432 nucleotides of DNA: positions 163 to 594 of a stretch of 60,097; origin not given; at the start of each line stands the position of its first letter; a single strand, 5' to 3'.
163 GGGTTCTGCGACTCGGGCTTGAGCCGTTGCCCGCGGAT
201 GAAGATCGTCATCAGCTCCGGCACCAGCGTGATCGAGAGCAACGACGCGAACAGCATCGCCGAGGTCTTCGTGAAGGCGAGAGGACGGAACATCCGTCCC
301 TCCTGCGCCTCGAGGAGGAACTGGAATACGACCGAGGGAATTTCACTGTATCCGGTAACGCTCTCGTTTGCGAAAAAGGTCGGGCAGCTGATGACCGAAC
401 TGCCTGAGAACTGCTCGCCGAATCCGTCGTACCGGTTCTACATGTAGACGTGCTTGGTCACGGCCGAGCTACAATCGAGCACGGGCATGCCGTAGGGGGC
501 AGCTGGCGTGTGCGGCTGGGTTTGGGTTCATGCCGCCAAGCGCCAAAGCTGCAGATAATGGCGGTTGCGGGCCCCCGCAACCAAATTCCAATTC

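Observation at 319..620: Argonaute (PIWI) C-terminal tail followed by a tRNA-fMet-derived att site and terminator: probable end of a pAgo defence island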

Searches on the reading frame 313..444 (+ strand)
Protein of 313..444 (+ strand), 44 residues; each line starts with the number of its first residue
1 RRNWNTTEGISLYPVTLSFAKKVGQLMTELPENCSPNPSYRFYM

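Call 11: search_protein_families(library=pfam, max_evalue=10, proteins=[window:319-444:+])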
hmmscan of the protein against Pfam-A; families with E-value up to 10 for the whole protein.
seq(42 aa): 0 families

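Call 13: search_solved_structures(query=window:313-444:+, max_evalue=10, show_alignments=5)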
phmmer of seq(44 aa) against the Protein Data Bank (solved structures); distinct sequences matched with E-value up to 10: 8.
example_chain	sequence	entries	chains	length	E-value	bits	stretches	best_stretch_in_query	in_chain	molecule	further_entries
9om4_B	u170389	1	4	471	3.7e-07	32.8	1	2-44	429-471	Prokaryotic argonaute MID-PIWI family protein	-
8qlo_B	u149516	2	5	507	0.091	16.3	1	10-43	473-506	Short prokaryotic Argonaute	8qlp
8ifk_B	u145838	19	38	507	0.12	15.8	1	10-43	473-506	Piwi domain-containing protein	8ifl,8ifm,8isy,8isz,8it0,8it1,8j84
8j8h_A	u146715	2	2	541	0.14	15.7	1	10-43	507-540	Piwi domain-containing protein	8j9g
9qbp_B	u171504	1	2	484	0.52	13.9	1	3-43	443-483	Protein argonaute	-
8fex_B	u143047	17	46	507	0.53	13.9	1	10-43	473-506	short pAgo | Piwi domain-containing protein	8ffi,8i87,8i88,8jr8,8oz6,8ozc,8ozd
8j7s_A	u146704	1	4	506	1.1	12.9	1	10-43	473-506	Piwi domain-containing protein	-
9jsb_A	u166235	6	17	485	1.5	12.5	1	3-43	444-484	Ago | pAgo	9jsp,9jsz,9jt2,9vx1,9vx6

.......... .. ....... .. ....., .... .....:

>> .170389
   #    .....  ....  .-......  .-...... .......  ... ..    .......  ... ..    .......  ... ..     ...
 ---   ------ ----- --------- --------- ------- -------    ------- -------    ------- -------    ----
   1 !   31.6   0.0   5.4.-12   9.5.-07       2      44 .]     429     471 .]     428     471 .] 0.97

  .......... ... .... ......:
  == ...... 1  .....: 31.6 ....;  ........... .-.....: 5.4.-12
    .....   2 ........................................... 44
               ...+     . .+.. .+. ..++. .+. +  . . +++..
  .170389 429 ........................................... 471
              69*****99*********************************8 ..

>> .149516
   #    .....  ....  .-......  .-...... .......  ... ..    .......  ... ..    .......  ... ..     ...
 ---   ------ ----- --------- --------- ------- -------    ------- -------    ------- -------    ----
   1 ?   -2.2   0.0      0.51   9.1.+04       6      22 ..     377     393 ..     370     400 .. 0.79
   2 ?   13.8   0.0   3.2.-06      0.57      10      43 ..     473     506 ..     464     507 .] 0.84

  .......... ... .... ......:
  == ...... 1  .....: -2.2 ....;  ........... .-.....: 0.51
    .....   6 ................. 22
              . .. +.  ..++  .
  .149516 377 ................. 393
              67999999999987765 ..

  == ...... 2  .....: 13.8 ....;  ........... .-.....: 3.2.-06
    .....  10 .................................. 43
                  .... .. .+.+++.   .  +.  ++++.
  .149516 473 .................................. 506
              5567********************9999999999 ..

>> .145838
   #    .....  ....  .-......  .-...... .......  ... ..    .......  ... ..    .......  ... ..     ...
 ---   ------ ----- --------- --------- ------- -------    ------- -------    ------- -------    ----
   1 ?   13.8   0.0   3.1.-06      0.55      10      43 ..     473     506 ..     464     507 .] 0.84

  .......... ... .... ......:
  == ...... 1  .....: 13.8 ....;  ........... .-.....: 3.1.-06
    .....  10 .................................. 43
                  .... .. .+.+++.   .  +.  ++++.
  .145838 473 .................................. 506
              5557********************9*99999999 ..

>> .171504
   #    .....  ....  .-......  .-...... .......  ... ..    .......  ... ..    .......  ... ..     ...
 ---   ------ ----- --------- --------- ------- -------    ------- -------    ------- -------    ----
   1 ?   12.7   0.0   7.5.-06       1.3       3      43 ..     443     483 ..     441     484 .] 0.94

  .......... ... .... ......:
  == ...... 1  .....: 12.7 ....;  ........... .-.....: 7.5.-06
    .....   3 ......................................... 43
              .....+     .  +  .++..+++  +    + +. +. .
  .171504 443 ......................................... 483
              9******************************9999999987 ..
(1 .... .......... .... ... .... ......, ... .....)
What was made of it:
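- On Short prokaryotic Argonaute (MID-PIWI): PDB 9om4_B E 3.7e-7, residues 429-471 of 471 (call 13).
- Checked: All eight PDB hits at E<=10 are short pAgos, each aligned to its own C-terminus (call 13).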

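Call 14: search_protein_families(library=padloc, max_evalue=10, proteins=[window:313-444:+])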
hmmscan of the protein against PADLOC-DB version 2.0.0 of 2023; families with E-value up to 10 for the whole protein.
seq(44 aa): 6 families
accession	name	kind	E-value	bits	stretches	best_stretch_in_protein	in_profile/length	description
PDLC02376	pAgo_I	-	1.4e-12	45.6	1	3-44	414-455/455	Class I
PDLC02436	pAgo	-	2.8e-08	31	1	3-43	418-459/460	-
PDLC02378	pAgo_I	-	2.4e-05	21.4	1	3-44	452-493/493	Class I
PDLC02392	pAgo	-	0.00033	17.7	1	3-44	304-346/346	-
PDLC02377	pAgo_I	-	0.0031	14.3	1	3-44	416-457/457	Class I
PDLC02420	Aga_SIR2-PNTD1-PNTD2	-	0.016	11.4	1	3-44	969-1010/1010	Class I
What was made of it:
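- On Short prokaryotic Argonaute (MID-PIWI): PADLOC pAgo_I E 1.4e-12, profile 414-455 of 455 (call 14).
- Closest known: SIR2-APAZ / short pAgo systems. Same: The 42-residue tail aligns end to end with the C-terminus of pAgo_I profiles and of solved short pAgos (calls 13, 14).
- Checked: PADLOC pAgo_I (PDLC02376) E 1.4e-12, profile positions 414-455 of 455 (call 14).
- pAgo identity of the peptide (calls 13, 14).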

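Call 15: search_protein_families(library=ncbifam, max_evalue=10, proteins=[window:313-444:+])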
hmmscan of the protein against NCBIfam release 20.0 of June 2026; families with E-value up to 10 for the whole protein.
seq(44 aa): 0 families

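Call 19: find_homologous_proteins(query=window:313-444:+, max_evalue=10)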
Query seq(44 aa) (44 aa): 3 proteins with E <= 10 among 3 candidates.
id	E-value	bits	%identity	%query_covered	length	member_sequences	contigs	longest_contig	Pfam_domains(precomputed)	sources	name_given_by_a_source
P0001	2.0e-20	88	91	100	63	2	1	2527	-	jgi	jgi:hypothetical protein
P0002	6.4e-19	83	89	100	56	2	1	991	-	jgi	-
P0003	1.2e-16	76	86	95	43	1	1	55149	-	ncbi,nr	ncbi:hypothetical protein NOVOSPHI9U_350004 [Novosphingobium sp. 9U]|nr:hypothetical protein NOVOSPH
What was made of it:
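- Tried and rejected: Word-indexed protein search with the peptide returned only three short fragments (call 19).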

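Call 21: find_encoding_contigs(protein=P0003, flank=10000)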
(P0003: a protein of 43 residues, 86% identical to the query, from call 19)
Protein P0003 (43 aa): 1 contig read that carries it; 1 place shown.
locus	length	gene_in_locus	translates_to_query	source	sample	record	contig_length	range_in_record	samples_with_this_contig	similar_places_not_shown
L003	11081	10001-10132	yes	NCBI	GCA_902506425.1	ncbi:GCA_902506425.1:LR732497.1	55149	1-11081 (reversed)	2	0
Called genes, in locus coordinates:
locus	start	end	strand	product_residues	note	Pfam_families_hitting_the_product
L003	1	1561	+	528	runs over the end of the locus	-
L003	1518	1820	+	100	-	-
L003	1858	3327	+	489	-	-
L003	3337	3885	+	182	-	PF13673:Acetyltransf_10 (weak)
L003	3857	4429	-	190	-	PF13671:AAA_33 (faint), PF13207:AAA_17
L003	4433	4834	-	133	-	-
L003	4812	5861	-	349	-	PF00583:Acetyltransf_1 (weak)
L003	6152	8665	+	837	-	-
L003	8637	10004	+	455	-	-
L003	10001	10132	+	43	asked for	-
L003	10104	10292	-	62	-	-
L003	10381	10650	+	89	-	-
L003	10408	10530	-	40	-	-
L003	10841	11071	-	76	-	-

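Call 22: find_encoding_contigs(protein=P0001, flank=10000)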
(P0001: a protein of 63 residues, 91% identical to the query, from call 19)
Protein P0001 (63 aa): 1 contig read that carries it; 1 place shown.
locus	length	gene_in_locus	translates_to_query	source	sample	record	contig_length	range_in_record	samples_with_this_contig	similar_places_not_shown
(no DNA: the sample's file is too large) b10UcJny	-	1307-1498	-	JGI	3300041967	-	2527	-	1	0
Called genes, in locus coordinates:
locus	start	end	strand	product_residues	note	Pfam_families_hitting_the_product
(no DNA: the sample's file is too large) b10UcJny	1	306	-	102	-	?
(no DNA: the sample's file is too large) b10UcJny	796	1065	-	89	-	-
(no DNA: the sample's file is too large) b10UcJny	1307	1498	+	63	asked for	-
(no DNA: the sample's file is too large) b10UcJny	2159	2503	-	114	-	-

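Call 23: find_encoding_contigs(protein=P0002, flank=10000)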
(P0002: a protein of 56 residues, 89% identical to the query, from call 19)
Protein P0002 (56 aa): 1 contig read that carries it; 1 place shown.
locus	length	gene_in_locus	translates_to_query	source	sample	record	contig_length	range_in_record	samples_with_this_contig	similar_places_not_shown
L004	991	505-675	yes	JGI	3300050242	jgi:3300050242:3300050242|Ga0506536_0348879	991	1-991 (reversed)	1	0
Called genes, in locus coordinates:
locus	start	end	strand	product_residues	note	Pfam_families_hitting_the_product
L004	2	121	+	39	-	?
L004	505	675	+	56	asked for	-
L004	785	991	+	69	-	?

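Call 30: find_related_loci(query=A3, collection=genome_contigs, flank=10000)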
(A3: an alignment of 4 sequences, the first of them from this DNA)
Query A3 (44 aa) in genome_contigs; peptide patterns used: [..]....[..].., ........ (x = any residue, [..] = any of these).
40 stretches matched a pattern; 4 encode a relative of the query (tblastn E <= 1e-3); 4 distinct loci.
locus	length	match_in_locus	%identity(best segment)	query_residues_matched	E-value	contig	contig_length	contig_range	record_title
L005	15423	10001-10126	81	3-44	2e-21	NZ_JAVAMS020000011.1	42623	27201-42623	Aurantiacibacter sp. 219JJ12-13 11, whole genome shotgun sequence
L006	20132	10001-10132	77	1-44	3e-21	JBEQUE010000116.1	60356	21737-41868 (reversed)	MAG: Acidobacteriota bacterium isolate MAG_Dt_02 k247_489885, whole genome shotgun sequence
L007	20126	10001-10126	79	3-44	1e-20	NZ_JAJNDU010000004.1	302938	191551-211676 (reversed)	Sphingomonas sp. IC-11 NODE_4_length_302938_cov_80.328201, whole genome shotgun sequence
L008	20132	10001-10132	70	1-44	9e-20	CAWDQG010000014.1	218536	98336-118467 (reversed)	MAG: uncultured Alphaproteobacteria bacterium isolate MFD03346.bin.2.74 genome assembly, contig: contig_18256, whole gen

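Call 42: find_related_loci(query=A3, collection=metagenome_contigs, flank=10000)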
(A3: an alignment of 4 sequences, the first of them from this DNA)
Query A3 (44 aa) in metagenome_contigs; peptide patterns used: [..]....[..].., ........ (x = any residue, [..] = any of these).
242 stretches matched a pattern; 37 encode a relative of the query (tblastn E <= 1e-3); 37 distinct loci.
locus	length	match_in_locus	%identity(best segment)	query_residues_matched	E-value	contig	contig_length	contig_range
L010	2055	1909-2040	82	1-44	3e-21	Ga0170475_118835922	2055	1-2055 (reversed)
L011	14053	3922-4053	80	1-44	3e-21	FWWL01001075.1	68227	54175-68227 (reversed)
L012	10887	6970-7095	83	3-44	4e-21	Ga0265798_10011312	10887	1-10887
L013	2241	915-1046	75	1-44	2e-20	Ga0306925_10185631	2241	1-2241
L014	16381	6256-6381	79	3-44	3e-20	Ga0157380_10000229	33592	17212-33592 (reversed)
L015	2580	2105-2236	73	1-44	6e-20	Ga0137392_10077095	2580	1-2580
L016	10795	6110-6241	73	1-44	6e-20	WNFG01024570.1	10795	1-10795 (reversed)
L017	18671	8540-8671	73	1-44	2e-19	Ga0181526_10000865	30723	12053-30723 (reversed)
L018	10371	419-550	73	1-44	2e-19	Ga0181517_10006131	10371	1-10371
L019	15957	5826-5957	73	1-44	1e-19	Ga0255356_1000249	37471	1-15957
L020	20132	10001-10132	73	1-44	2e-19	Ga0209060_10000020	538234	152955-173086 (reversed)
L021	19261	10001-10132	73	1-44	2e-19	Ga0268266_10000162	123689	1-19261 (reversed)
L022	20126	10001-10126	76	3-44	2e-19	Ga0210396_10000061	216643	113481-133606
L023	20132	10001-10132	73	1-44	1e-19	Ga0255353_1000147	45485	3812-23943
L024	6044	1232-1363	73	1-44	2e-19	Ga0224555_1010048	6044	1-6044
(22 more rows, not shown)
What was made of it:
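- Tried and rejected: Intact relatives had to be recovered through DNA-level scans (calls 30, 42).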

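Call 50: search_dna_similar(query=window:313-444:+, collection=plasmids, mode=protein, max_evalue=0.001, max_rows=25)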
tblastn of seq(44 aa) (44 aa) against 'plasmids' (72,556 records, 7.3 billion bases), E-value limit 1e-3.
Records with a match: 12; places in all: 12; records where one place covers at least 80% of the query: 12.
Best place of each record, by identity: 60-80% 1; <60% 11.
By first word of the organism name: Bradyrhizobium 5; Nostoc 2; Mesorhizobium 1; Methylomonas 1; Methylibium 1; Vibrio 1; Rhizobium 1.
By predicted mobility (MOB-suite, as given by PLSDB): conjugative 10; non-mobilizable 2.
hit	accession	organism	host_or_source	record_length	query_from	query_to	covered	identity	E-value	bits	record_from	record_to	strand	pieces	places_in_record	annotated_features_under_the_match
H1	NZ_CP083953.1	Mesorhizobium sp. B2-1-8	cell culture,soil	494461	1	43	98%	60.5%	5e-12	64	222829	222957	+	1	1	hypothetical protein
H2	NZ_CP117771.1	Nostoc sp. UHCC 0926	whole organism,lichen surface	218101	1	44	100%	46.7%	3e-5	45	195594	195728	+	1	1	hypothetical protein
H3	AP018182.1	Nostoc carneum NIES-2107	-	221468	1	44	100%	46.7%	3e-5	45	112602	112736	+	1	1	hypothetical protein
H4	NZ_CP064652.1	Methylomonas sp. LL1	soil,riparian wetland soil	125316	1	44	100%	45.5%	1e-5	46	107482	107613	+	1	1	hypothetical protein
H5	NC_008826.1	Methylibium petroleiphilum PM1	-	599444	1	44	100%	45.5%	1e-4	43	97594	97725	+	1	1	hypothetical protein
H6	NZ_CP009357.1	Vibrio tubiashii ATCC 19109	Mercenaria mercenaria,Larvae from hard ...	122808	1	44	100%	43.2%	8e-5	44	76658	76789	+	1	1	hypothetical protein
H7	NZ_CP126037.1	Bradyrhizobium elkanii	Glycine max,soybean,root nodule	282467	1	44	100%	40.9%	1e-5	46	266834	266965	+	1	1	hypothetical protein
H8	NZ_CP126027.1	Bradyrhizobium elkanii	Glycine max,soybean,root nodule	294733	1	44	100%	40.9%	1e-5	46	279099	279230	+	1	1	hypothetical protein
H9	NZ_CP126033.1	Bradyrhizobium elkanii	Glycine max,soybean,root nodule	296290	1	44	100%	40.9%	1e-5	46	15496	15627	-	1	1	hypothetical protein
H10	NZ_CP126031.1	Bradyrhizobium elkanii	Glycine max,soybean,root nodule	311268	1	44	100%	40.9%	1e-5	46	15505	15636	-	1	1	hypothetical protein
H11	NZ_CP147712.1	Bradyrhizobium septentrionale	Glycine max,cell culture,Root nodule ...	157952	1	44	100%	38.6%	6e-4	41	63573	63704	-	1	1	hypothetical protein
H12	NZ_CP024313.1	Rhizobium sp. NXC24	Phaseolus vulgaris,cell culture,plant ...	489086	1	44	100%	36.4%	4e-5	44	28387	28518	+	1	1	hypothetical protein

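Call 52: search_protein_families(library=padloc, max_evalue=0.001, proteins=[L006:8639-10135:+, L006:6103-8667:+, L005:8639-10129:+, L003:6152-8665:+])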
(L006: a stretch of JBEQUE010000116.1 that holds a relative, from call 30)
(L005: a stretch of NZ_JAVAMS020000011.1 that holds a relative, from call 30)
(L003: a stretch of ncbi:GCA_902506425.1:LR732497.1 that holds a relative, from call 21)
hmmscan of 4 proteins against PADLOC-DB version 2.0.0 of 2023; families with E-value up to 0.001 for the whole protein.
L006:8639-10135:+ (498 aa): 15 families
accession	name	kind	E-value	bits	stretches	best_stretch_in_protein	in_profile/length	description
PDLC02376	pAgo_I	-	6e-138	458.8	1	4-498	2-455/455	Class I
PDLC02436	pAgo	-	4.9e-104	346.7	1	8-497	10-459/460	-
PDLC02378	pAgo_I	-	2.1e-72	242.5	1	4-498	3-493/493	Class I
PDLC02392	pAgo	-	5.3e-57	191.3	1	221-498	65-346/346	-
PDLC02377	pAgo_I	-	2e-45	153.4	2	210-498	164-457/457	Class I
PDLC02384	pAgo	-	1.7e-32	110.6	1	222-498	744-1030/1030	-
PDLC02420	Aga_SIR2-PNTD1-PNTD2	-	2.8e-27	93.3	1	240-496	737-1008/1010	Class I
PDLC02397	pAgo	-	1.3e-15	55.2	1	204-483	311-565/578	-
PDLC02428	PprPIWI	-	4.3e-15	53.5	1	195-483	403-651/666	-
PDLC02394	pAgo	-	2.9e-12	43.2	1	221-482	842-1099/1121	-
PDLC02389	pAgo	-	3.7e-08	30.3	1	223-482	472-719/733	-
PDLC02388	pAgo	-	4.6e-06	23.2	1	209-293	444-517/716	-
PDLC02381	pAgo_II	-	9.6e-05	19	1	207-486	329-600/617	Class II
PDLC02387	pAgo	-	0.00017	18.1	1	326-482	503-654/672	-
PDLC02379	pAgo_II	-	0.00064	16.3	0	209-263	422-468/724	Class II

L006:6103-8667:+ (854 aa): 10 families
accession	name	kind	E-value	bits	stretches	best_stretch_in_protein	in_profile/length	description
PDLC02402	Aga_SIR2-PNTD1-PNTD2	-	4.2e-163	542.6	1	11-828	5-823/876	Class I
PDLC02418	Aga_SIR2-Kinase-PNTD1-PNTD2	-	2.9e-105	351.1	2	410-811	286-685/756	Class I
PDLC02419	Aga_SIR2-PNTD1-PNTD2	-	7.6e-29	98.8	1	23-299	8-284/558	Class I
PDLC02420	Aga_SIR2-PNTD1-PNTD2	-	4.8e-25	86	1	25-295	23-291/1010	Class I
PDLC02384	pAgo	-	1.5e-23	81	1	16-299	15-296/1030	-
PDLC02401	Aga_SIR2-PNTD1-PNTD2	-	5e-22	76.4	1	106-298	64-256/524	Class I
PDLC02415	Aga_REase-PNTD1-PNTD2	-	4.7e-20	69.8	1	558-836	131-397/423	Class I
PDLC02398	Aga_REase-PNTD1-PNTD2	-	1.3e-12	45.4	1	579-810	153-379/429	Class I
PDLC05061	PDC-S65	-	1.4e-12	45.7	1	24-298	34-291/592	-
PDLC02399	Aga_REase-PNTD1-PNTD2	-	5.5e-07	26.9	1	623-816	240-422/463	Class I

L005:8639-10129:+ (496 aa): 16 families
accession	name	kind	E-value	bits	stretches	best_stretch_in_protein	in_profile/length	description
PDLC02376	pAgo_I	-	2.7e-126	420.4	1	4-496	2-455/455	Class I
PDLC02436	pAgo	-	1.3e-100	335.4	1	6-495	8-459/460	-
PDLC02378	pAgo_I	-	3e-65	218.9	1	4-496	3-493/493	Class I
PDLC02392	pAgo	-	3.5e-53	178.8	1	212-496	58-346/346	-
PDLC02377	pAgo_I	-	1e-38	131.3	1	212-496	166-457/457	Class I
PDLC02384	pAgo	-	7.3e-30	101.9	1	211-495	737-1029/1030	-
PDLC02420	Aga_SIR2-PNTD1-PNTD2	-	2.6e-29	100.1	1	193-494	699-1008/1010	Class I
PDLC02428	PprPIWI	-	3.9e-17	60.3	1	177-478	387-648/666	-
PDLC02397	pAgo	-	7.4e-15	52.8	1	202-479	311-563/578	-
PDLC02394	pAgo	-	3e-11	39.8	1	214-482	837-1101/1121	-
PDLC02388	pAgo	-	6.2e-09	32.7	1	207-476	444-696/716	-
PDLC02389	pAgo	-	3.3e-07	27.1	1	219-489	470-728/733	-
PDLC02381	pAgo_II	-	4.6e-06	23.4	1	205-484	329-600/617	Class II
PDLC02386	pAgo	-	6.8e-06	22.8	1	204-354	427-561/697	-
PDLC02387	pAgo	-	4.3e-05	20.1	1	243-477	432-651/672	-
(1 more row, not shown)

L003:6152-8665:+ (837 aa): 12 families
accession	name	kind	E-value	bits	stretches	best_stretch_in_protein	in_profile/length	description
PDLC02402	Aga_SIR2-PNTD1-PNTD2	-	3.1e-145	483.5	1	14-805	6-818/876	Class I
PDLC02418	Aga_SIR2-Kinase-PNTD1-PNTD2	-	1.5e-90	302.4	3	158-407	7-258/756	Class I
PDLC02419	Aga_SIR2-PNTD1-PNTD2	-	1.1e-31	108.2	2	26-299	9-283/558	Class I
PDLC02420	Aga_SIR2-PNTD1-PNTD2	-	1.8e-26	90.7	1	27-297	23-291/1010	Class I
PDLC02401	Aga_SIR2-PNTD1-PNTD2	-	5.4e-25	86.2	1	106-366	62-322/524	Class I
PDLC02384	pAgo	-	7e-25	85.4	1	13-303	11-298/1030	-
PDLC02415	Aga_REase-PNTD1-PNTD2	-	2.6e-13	47.6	1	614-809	202-386/423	Class I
PDLC02398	Aga_REase-PNTD1-PNTD2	-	9.9e-12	42.6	1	615-800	205-383/429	Class I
PDLC05061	PDC-S65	-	4.9e-09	34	1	26-300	34-291/592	-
PDLC02399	Aga_REase-PNTD1-PNTD2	-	2.1e-05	21.7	1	648-794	280-422/463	Class I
PDLC02421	Aga_TIR-PNTD1-PNTD2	-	0.00013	19.3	1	570-814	166-408/430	Class I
PDLC02394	pAgo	-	0.00061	15.6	0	357-476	210-342/1121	-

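Call 53: search_protein_families(library=pfam, max_evalue=0.01, proteins=[L006:8639-10135:+, L006:6103-8667:+, L003:6152-8665:+])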
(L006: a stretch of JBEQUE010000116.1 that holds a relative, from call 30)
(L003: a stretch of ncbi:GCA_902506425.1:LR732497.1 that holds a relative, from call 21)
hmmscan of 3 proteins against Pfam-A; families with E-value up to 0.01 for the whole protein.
L006:8639-10135:+ (498 aa): 0 families

L006:6103-8667:+ (854 aa): 2 families
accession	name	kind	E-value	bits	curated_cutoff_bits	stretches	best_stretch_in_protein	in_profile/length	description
PF13289.12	SIR2_2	-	1.3e-08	35.5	24.5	1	138-261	2-124/141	SIR2-like domain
PF13749.12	HATPase_c_4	-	4.7e-05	23.8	26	1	481-547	13-72/89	Putative ATP-dependent DNA helicase recG C-terminal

L003:6152-8665:+ (837 aa): 1 family
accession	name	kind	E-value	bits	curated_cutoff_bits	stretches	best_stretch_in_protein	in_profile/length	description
PF13289.12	SIR2_2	-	0.00029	21.4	24.5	1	140-263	2-124/141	SIR2-like domain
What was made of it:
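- On Pfam Piwi (PF02171): There is also none for the intact 498-aa relative at E<=0.01 (call 53), so the model does not reach this clade.
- Closest known: SIR2-APAZ / short pAgo systems. Different: Pfam Piwi does not detect this clade, even at full length (call 53).
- Checked: It also gives no hit for a full-length 498-aa relative (call 53), so that test is uninformative for this clade.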

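Call 54: search_solved_structures(query=L006:8639-10135:+, max_evalue=1e-10)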
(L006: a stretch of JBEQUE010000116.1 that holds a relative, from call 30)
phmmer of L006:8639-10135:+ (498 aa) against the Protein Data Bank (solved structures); distinct sequences matched with E-value up to 1e-10: 10.
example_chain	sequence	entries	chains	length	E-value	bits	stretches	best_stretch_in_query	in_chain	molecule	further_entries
9om4_B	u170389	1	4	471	1.4e-56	195.4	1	200-498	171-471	Prokaryotic argonaute MID-PIWI family protein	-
9jsb_A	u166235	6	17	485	8.5e-53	183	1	240-497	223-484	Ago | pAgo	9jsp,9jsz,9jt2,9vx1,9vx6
9qbp_B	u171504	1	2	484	2.6e-51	178.1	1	7-497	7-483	Protein argonaute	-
9qbl_B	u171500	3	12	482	2.8e-49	171.4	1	236-487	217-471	Protein argonaute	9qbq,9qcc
8qlo_B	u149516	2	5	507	1.1e-44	156.2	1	8-497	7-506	Short prokaryotic Argonaute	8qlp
8ifk_B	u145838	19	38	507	3.4e-41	144.7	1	8-497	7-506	Piwi domain-containing protein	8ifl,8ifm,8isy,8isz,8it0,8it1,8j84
8j8h_A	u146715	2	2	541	4.2e-41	144.4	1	8-497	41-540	Piwi domain-containing protein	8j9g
8fex_B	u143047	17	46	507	1.2e-37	133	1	8-497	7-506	short pAgo | Piwi domain-containing protein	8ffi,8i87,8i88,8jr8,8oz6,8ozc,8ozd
8j7s_A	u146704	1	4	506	2.3e-37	132.1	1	8-497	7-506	Piwi domain-containing protein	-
8in8_C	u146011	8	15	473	3e-18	69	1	223-367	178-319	Piwi domain protein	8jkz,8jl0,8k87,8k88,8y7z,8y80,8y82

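Call 55: search_solved_structures(query=L006:6103-8667:+, max_evalue=0.00001)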
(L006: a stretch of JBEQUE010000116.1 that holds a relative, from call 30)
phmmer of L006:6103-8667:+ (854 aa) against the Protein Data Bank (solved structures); distinct sequences matched with E-value up to 0.00001: 0.
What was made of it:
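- Closest known: SIR2-APAZ / short pAgo systems. Different: In the intact relatives the partner is long (837-854 aa) and has no sequence match in the PDB at E<=1e-5 (call 55).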
